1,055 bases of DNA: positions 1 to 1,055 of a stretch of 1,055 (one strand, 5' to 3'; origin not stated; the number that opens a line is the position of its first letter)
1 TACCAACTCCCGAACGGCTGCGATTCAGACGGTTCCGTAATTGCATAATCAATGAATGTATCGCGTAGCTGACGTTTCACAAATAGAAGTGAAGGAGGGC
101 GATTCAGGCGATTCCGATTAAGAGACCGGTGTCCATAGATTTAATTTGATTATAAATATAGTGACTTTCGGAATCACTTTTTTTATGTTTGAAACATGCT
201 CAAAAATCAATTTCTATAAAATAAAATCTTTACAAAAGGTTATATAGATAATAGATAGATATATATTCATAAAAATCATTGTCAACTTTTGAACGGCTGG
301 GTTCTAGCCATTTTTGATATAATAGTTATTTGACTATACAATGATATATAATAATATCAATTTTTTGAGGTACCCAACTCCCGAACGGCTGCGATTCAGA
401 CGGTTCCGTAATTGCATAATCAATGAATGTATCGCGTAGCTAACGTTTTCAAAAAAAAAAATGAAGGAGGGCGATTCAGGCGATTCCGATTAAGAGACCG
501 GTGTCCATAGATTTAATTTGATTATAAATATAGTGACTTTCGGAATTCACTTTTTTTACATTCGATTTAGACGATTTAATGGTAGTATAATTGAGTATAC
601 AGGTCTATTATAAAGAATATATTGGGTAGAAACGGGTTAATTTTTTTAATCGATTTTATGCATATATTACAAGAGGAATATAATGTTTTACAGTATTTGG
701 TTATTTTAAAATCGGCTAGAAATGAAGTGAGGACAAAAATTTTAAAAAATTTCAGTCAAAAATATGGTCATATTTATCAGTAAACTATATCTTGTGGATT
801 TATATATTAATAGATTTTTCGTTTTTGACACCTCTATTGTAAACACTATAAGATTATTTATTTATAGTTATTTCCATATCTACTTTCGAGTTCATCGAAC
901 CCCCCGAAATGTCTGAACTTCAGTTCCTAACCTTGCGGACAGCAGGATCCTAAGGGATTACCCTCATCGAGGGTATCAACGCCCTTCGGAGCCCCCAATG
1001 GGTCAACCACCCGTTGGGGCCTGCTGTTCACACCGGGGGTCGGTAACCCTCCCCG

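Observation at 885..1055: Compact GC-rich multi-helix element with a UUCG tetraloop, truncated by the window; unidentified structured RNA or GC cluster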

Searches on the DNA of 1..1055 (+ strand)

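Call 2: search_rna_families(source=window, threshold=evalue, max_evalue=10, show_alignments=5)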
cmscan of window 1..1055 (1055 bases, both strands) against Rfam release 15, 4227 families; matches with E-value up to 10: 1.
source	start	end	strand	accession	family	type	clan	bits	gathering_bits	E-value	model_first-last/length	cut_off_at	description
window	206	311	+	RF02080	STnc170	Gene; sRNA;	-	14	80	1.6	164-272/333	no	Salmonella enterica sRNA STnc170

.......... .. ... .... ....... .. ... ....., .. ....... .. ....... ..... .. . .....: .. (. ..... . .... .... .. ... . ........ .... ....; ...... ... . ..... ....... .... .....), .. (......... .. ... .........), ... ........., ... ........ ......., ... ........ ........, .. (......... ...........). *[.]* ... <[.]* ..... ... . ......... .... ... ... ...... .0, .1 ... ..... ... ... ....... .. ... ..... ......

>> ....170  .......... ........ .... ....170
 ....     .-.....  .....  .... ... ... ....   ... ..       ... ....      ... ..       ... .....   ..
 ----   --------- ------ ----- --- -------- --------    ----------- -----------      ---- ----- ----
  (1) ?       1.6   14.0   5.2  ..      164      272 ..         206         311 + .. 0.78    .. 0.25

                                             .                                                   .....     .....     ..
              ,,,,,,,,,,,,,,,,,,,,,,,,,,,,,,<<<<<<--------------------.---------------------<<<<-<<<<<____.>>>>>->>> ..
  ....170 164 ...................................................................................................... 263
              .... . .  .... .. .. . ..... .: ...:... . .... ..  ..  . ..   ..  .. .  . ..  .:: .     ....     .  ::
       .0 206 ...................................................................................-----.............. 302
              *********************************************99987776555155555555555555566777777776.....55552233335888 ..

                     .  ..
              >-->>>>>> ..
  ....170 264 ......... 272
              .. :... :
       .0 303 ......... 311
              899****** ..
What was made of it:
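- On Any described structured RNA family (Rfam 15): There was no match in 885-1055 at E up to 10 (call 2).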

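Call 9: search_dna_similar(query=window:860-1055:+, collection=phages, mode=distant, max_evalue=0.01)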
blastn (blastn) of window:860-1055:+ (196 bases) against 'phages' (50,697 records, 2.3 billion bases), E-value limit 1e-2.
No match.

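Call 10: search_dna_similar(query=window:860-1055:+, collection=plasmids, mode=distant, max_evalue=0.01)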
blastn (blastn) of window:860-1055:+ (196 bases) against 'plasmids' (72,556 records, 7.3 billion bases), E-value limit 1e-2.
No match.
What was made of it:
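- Tried and rejected: blastn of 860-1055 against phages and plasmids: none (calls 9, 10).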
